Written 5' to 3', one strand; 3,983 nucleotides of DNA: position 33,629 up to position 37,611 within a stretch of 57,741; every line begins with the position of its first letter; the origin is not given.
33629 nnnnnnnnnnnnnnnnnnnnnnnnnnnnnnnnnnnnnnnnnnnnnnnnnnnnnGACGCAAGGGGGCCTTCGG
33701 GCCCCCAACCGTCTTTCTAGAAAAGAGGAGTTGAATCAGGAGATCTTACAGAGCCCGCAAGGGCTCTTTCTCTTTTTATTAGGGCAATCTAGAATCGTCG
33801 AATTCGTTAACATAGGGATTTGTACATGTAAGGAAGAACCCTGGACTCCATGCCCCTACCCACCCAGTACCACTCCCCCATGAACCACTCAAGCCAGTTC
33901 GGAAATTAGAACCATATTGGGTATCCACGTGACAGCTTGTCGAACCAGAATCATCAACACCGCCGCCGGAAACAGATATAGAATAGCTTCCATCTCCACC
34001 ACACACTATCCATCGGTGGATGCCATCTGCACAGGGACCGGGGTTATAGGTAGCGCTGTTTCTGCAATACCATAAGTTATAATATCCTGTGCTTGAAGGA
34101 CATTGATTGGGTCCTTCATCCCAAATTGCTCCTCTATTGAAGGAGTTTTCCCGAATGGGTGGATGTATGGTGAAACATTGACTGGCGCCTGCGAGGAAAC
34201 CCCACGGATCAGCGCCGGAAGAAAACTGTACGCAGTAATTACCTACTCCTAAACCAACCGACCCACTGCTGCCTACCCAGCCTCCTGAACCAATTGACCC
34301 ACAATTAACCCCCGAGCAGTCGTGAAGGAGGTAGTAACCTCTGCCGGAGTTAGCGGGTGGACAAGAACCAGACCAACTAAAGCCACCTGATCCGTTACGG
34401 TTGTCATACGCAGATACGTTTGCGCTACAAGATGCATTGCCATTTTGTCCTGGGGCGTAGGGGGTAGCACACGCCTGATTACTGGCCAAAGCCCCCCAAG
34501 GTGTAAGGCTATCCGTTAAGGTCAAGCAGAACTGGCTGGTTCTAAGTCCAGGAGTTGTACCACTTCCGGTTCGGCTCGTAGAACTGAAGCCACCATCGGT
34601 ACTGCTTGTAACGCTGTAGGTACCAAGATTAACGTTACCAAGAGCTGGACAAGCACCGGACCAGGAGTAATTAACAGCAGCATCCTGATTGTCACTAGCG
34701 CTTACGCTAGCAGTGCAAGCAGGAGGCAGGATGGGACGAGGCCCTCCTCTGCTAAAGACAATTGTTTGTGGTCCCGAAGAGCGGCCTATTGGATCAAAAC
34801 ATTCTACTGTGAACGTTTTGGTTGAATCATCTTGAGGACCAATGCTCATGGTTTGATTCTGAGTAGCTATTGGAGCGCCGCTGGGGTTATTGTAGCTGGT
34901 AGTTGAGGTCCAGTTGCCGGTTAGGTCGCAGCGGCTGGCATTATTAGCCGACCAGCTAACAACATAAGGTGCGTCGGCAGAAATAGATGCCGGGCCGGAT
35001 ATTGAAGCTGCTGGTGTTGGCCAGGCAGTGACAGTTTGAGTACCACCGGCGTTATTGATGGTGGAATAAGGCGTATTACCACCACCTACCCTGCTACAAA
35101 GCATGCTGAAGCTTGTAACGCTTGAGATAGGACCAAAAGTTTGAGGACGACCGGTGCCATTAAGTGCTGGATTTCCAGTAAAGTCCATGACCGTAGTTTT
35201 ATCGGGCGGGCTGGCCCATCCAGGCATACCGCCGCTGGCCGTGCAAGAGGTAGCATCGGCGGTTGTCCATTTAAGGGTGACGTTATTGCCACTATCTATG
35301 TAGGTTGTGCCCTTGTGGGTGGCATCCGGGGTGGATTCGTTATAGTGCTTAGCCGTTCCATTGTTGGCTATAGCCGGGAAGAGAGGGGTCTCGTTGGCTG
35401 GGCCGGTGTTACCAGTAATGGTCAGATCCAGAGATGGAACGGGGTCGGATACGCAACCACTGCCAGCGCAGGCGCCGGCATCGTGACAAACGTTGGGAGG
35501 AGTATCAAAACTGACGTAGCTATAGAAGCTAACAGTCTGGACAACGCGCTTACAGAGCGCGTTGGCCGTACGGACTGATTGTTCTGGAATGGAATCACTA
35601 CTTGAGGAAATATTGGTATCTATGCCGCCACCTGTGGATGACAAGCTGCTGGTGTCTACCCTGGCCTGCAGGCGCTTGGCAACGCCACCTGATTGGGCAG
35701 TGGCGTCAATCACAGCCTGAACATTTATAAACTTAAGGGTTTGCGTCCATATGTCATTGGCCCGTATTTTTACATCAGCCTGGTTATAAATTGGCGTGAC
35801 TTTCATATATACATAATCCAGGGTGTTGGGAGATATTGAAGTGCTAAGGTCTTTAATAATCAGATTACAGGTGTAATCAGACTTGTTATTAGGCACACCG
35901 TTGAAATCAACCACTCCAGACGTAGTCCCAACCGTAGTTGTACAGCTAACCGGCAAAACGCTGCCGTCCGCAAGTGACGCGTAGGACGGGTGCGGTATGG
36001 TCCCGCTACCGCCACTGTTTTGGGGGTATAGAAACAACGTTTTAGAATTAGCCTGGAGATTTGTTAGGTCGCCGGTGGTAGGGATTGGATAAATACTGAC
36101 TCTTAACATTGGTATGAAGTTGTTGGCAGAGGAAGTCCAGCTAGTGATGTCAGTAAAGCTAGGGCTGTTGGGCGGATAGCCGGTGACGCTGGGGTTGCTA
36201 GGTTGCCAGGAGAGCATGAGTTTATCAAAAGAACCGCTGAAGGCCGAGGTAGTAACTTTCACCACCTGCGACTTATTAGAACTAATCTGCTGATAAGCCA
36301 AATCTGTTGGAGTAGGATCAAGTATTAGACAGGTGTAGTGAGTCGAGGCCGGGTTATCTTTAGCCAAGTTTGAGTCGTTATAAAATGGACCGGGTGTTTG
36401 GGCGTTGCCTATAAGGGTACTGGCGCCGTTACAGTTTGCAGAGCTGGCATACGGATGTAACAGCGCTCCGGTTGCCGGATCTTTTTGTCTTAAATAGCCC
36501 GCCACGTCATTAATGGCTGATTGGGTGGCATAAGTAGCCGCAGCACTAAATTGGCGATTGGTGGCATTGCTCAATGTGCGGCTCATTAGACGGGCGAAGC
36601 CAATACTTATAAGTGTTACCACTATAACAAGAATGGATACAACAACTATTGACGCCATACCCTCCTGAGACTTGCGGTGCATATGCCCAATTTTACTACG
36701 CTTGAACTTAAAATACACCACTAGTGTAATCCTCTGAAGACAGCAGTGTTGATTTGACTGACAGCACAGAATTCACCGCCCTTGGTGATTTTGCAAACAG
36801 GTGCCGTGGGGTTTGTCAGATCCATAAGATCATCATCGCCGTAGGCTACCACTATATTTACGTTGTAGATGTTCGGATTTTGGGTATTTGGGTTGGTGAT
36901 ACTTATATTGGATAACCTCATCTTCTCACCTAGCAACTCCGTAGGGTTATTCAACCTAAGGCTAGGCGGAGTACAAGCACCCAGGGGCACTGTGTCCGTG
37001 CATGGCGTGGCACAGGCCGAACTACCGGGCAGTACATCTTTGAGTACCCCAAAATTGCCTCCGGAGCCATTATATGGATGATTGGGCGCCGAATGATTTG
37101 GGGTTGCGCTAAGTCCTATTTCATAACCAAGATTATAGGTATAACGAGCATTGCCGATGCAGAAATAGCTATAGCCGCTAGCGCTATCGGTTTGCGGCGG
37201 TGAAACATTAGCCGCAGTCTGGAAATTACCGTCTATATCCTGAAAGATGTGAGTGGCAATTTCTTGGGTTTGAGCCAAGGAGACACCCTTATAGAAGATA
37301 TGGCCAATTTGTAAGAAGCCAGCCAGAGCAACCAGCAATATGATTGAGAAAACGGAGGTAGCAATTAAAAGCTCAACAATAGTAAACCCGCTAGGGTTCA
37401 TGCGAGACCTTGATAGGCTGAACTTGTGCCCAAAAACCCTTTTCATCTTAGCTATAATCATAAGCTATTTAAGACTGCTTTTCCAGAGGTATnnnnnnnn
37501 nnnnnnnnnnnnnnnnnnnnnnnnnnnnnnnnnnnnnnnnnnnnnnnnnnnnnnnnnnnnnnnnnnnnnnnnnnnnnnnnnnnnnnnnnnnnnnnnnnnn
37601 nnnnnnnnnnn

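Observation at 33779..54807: Secretin-less ~21-kb type IV pilus locus with an unusually large complement of giant pilin-like proteins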

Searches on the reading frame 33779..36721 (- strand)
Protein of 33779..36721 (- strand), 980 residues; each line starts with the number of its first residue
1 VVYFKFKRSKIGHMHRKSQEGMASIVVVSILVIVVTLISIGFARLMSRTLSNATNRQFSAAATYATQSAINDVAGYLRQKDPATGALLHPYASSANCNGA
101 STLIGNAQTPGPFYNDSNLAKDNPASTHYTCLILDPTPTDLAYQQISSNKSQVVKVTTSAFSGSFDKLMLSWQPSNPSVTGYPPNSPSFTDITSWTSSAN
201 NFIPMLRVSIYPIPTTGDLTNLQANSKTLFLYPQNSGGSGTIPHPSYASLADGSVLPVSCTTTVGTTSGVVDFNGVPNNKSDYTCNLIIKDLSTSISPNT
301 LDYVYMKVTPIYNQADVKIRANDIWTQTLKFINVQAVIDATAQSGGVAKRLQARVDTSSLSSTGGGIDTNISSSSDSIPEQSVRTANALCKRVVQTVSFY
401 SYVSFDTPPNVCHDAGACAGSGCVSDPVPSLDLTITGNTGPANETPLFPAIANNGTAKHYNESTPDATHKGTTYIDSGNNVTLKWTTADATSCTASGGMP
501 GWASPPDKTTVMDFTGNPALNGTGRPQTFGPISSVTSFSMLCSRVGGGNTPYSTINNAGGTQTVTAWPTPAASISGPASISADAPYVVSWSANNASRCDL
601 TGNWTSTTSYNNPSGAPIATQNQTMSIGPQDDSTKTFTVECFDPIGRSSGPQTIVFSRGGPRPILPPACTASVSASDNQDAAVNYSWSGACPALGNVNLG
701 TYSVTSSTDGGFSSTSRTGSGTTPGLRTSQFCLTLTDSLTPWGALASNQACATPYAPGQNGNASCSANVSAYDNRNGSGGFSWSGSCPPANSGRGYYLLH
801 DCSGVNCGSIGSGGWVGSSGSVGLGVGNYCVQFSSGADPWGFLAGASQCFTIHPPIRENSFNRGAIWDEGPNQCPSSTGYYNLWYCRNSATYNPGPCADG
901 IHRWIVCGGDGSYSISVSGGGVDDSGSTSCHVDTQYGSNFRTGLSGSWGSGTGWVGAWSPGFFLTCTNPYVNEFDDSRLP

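Call 4: search_protein_families(library=pfam, max_evalue=0.01, proteins=[window:33779-36721:-])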
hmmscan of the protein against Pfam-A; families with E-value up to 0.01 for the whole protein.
window:33779-36721:- (980 aa): 0 families

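Call 16: search_protein_families(library=ncbifam, max_evalue=0.01, proteins=[window:33779-36721:-])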
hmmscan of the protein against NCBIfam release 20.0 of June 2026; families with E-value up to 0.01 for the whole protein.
window:33779-36721:- (980 aa): 0 families

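Call 23: find_homologous_proteins(query=window:33779-36721:-, region=1-980)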
Query window:33779-36721:-, residues 1-980 (980 aa): 23 proteins with E <= 0.001 among 8000 candidates.
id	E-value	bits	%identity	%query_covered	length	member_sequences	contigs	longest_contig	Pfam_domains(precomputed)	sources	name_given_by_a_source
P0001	0.0e+0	2239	100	100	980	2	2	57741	-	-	-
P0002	0.0e+0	1169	60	93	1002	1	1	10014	-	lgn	-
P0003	9.1e-219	747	54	69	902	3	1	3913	-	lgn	-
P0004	6.4e-205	702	44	97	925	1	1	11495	-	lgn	-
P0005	1.3e-200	687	45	92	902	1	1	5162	-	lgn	-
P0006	3.4e-184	633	45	77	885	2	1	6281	-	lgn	-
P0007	1.5e-179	618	47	77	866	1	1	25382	-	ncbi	-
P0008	2.5e-177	610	48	70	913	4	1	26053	-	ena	-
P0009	5.4e-176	606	46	77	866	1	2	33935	-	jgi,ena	-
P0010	2.3e-173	597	44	75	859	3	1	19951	-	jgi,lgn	-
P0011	5.3e-170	586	44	77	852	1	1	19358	-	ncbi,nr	ncbi:MAG: hypothetical protein JWO96_158 [Candidatus Saccharibacteria bacterium]|nr:hypothetical pro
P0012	6.8e-169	582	44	77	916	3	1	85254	-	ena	-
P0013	1.0e-165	572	45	77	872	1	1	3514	-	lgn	-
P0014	7.0e-165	569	42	76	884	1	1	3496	-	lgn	-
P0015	3.5e-164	567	42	76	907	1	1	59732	-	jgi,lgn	jgi:Tfp pilus assembly protein PilX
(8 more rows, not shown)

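Call 27: search_protein_families(library=pfam, max_evalue=5, proteins=[window:33779-36721:-])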
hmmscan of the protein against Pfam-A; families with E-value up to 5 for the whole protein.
window:33779-36721:- (980 aa): 1 family
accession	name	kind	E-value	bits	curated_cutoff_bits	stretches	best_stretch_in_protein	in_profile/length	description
PF06195.18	DUF996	-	0.2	12.3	31.3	1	13-64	64-116/138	Protein of unknown function (DUF996)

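Call 45: predict_structure(alignment_id=A1)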
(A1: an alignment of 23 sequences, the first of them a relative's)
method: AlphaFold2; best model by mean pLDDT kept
length: 980 residues; sequences in the alignment: 23
mean_pLDDT: 66.0   pTM: 0.40
mean pLDDT of the five models: 66.0, 64.8, 63.7, 61.5, 60.7
residues with pLDDT >= 90: 102; 70-90: 384; 50-70: 215; < 50: 279
segments of 3 or more residues with pLDDT < 50: 1-26, 190-193, 196-199, 362-366, 381-426, 441-452, 547-553, 709-711, 725-730, 739-746, 751-824, 867-872, 881-884, 886-913, 921-926, 937-953, 955-960, 972-980
pLDDT, mean of each block of 10 residues (from residue 1): 32 31 46 64 52 66 77 78 61 78 82 77 72 89 86 84 84 86 60 47 86 71 78 73 84 81 66 73 87 75 87 88 85 86 83 78 52 63 41 31 30 32 52 82 45 71 84 85 89 87 84 77 89 90 59 55 91 91 88 90 85 75 86 89 87 90 86 70 69 62 64 63 52 52 47 41 40 41 40 35 34 30 52 76 76 61 50 52 46 39 44 54 53 53 35 46 61 38
secondary structure, 60 per line:
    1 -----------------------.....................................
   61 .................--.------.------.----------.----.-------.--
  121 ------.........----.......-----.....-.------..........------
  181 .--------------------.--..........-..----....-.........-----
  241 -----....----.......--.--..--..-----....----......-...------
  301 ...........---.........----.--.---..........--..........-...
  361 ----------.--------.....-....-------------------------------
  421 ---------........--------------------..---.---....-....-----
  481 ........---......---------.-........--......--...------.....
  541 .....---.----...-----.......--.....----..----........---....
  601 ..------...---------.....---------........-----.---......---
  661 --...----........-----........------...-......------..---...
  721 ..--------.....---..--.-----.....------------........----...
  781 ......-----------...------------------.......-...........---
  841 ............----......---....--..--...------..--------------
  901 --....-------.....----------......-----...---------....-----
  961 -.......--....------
elements in order (helices of 4 or more, strands of 3 or more residues): H24-77 E127-135 E140-146 E152-156 E165-174 E205-214 H222-225 E227-235 E254-260 E285-290 E301-311 E315-323 E335-344 E347-356 H380-384 H386-389 E430-437 E472-475 E481-488 E492-497 E512-516 E519-524 E527-529 E536-545 E554-556 E562-568 E571-575 E586-593 E597-602 E609-611 E621-625 E635-642 E652-657 E663-665 E670-677 E683-690 E701-706 E718-722 E731-735 E749-753 E766-773 E778-786 E798-800 E819-825 E827-837 E841-852 E857-862 E866-869 E903-906 E914-918 E929-934 E940-942 E952-955 E962-968 E971-974

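Call 49: fold_search(model_id=the predicted structure, library=pdb)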
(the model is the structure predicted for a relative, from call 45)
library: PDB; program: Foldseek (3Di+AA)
matches with E <= 10: 1953; with E <= 0.001: 32
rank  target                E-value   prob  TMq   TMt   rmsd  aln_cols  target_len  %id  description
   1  9flw_A                1.5e-07  1.00  0.12  0.17  36.7       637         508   12  CryoEM structure of the fragment-6 (3571-4078) in the grappling hook protein A (GhpA) in the bacterium Aureispira sp.  (released 2024-10-16)
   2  4yh7_A                7.2e-07  0.99  0.11  0.15  24.1       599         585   10  Crystal structure of PTPdelta ectodomain in complex with IL1RAPL1 (released 2015-05-06)
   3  2v5y                  9.0e-06  0.95  0.12  0.17  25.6       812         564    8  Crystal structure of the receptor protein tyrosine phosphatase mu ectodomain (released 2007-09-11)
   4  5a42                  1.7e-05  0.63  0.09  0.06  43.1       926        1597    8  Cryo-EM single particle 3D reconstruction of the native conformation of E. coli alpha-2-macroglobulin (ECAM) (released 2015-07-29)
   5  9flv_A                2.3e-05  0.97  0.09  0.17  21.5       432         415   14  CryoEM structure of the fragment-5 (2393-2807) in the grappling hook protein A (GhpA) in the bacterium Aureispira sp.  (released 2024-10-16)
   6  6grq_A                3.1e-05  0.95  0.08  0.13  22.1       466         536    8  Paired immunoglobulin-like receptor B (PirB) or Leukocyte immunoglobulin-like receptor subfamily B member 3 (LILRB3) f (released 2019-02-06)
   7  3prx_A                3.8e-05  0.85  0.08  0.06  38.6       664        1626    7  Structure of Complement C5 in Complex with CVF and SSL7 (released 2011-01-19)
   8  6grt_B                4.0e-05  0.87  0.08  0.12  22.3       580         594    9  Paired immunoglobulin-like receptor B (PirB) or Leukocyte immunoglobulin-like receptor subfamily B member 3 (LILRB3) f (released 2019-02-06)
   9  7r5k_10               5.8e-05  0.54  0.10  0.06  28.4       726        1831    9  Human nuclear pore complex (constricted) (released 2022-06-22)
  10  7jwb_D                6.4e-05  0.98  0.10  0.21  26.4       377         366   10  SARS CoV2 Spike ectodomain with engineered trimerized VH binder (released 2020-10-07)
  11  5lfr_B                9.2e-05  0.99  0.12  0.24  12.0       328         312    9  Crystal structure of glycosylated Myelin-associated glycoprotein (MAG) Ig1-3 (released 2016-12-14)
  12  5lfv_B                1.1e-04  0.99  0.12  0.24  12.2       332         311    9  Crystal structure of glycosylated Myelin-associated glycoprotein (MAG) Ig1-3 with soaked trisaccharide ligand (released 2016-12-14)
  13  9ijj_C                1.4e-04  0.51  0.08  0.08  22.6       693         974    7  In situ structure of the central apparatus in mouse sperm axoneme. (released 2025-06-04)
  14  2znw_A                1.8e-04  0.99  0.07  0.24  15.3       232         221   12  Crystal Structure of ScFv10 in Complex with Hen Egg Lysozyme (released 2009-01-27)
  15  3pvm_A                2.7e-04  0.60  0.08  0.06  39.3       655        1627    8  Structure of Complement C5 in Complex with CVF (released 2011-01-19)
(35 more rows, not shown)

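Call 50: search_solved_structures(query=A1, max_evalue=1)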
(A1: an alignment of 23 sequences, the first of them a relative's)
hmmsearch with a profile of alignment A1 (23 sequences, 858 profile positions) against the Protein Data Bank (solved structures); distinct sequences matched with E-value up to 1: 0.

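Call 52: search_protein_families(library=pfam, alignment_id=A1, max_evalue=0.05)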
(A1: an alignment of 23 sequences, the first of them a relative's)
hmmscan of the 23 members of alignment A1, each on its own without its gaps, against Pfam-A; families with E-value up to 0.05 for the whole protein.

A. member 1, P0001 (980 aa): 0 families

B. families by the number of members that match (of 23 scanned): 4 families
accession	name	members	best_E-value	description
PF14341.11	PilX_N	3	0.0002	PilX N-terminal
PF09064.16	EGF_Tme5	1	0.0022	Thrombomodulin like fifth domain, EGF-like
PF00207.28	A2M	1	0.025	Alpha-2-macroglobulin family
PF11773.13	ComGE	1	0.04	Competence system putative prepilin ComGE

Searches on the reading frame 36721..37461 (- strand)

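Call 4: search_protein_families(library=pfam, max_evalue=0.01, proteins=[window:36721-37461:-])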
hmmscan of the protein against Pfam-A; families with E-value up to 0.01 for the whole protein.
window:36721-37461:- (246 aa): 1 family
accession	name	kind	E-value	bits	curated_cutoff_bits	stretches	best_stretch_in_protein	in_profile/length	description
PF07963.17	N_methyl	-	7.1e-06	25.8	21.2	1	21-46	2-27/27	Prokaryotic N-terminal methylation motif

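Call 16: search_protein_families(library=ncbifam, max_evalue=0.01, proteins=[window:36721-37461:-])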
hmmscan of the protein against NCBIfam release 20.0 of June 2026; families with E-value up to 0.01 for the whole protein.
window:36721-37461:- (246 aa): 1 family
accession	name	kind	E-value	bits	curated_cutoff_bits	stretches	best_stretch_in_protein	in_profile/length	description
TIGR02532.1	IV_pilin_GFxxxE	domain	8.4e-05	22.3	16.3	1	24-46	2-24/24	prepilin-type N-terminal cleavage/methylation domain-containing protein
